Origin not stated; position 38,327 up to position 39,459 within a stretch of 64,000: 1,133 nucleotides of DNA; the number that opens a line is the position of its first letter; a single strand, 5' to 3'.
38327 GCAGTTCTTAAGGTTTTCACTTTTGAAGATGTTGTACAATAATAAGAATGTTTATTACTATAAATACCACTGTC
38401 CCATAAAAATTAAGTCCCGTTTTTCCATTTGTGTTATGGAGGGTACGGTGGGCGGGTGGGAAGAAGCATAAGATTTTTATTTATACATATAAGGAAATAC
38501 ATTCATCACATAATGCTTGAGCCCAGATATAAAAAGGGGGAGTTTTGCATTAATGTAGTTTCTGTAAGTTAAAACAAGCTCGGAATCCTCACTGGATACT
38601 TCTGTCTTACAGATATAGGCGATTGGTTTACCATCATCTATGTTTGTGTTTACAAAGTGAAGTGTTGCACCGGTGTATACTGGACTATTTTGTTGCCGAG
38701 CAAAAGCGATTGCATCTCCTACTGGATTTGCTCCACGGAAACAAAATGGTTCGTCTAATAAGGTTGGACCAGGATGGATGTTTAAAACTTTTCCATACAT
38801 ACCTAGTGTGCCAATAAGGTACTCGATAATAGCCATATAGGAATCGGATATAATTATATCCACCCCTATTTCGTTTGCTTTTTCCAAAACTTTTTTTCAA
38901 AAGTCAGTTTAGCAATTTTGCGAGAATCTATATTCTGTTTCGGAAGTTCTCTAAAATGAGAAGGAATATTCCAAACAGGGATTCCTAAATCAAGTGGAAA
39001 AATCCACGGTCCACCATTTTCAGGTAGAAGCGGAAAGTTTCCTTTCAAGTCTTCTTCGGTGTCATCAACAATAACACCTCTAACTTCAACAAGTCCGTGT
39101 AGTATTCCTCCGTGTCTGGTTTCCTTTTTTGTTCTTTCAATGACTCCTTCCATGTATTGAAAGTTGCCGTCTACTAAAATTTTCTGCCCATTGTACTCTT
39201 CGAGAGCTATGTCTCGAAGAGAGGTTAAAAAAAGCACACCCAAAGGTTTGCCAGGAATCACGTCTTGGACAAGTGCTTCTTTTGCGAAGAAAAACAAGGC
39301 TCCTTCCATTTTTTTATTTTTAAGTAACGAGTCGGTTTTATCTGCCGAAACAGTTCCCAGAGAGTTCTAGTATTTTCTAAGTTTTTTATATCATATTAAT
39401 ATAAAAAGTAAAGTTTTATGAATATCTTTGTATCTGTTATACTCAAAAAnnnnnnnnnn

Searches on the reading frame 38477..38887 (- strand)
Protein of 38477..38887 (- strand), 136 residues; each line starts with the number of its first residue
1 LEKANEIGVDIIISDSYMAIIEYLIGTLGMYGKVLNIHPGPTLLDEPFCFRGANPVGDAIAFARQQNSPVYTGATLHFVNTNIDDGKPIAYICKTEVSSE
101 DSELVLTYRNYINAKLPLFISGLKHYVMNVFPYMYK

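Call 25: search_protein_families(library=pfam, proteins=[window:38477-38887:-])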
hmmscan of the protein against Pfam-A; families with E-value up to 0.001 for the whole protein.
window:38477-38887:- (136 aa): 1 family
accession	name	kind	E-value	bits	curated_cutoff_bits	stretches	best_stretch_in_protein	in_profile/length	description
PF00551.24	Formyl_trans_N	-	1.6e-08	35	26.1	1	3-105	74-164/181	Formyl transferase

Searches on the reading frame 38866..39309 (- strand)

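Call 25: search_protein_families(library=pfam, proteins=[window:38866-39309:-])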
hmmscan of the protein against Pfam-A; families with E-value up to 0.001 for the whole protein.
window:38866-39309:- (147 aa): 0 families

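Call 45: search_protein_families(library=pfam, max_evalue=1, proteins=[window:38866-39309:-])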
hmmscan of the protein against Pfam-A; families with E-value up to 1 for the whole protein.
window:38866-39309:- (147 aa): 1 family
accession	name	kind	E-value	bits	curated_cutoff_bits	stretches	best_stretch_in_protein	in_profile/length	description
PF02655.19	ATP-grasp_3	-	0.15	12.6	23.2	1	7-58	58-110/160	ATP-grasp domain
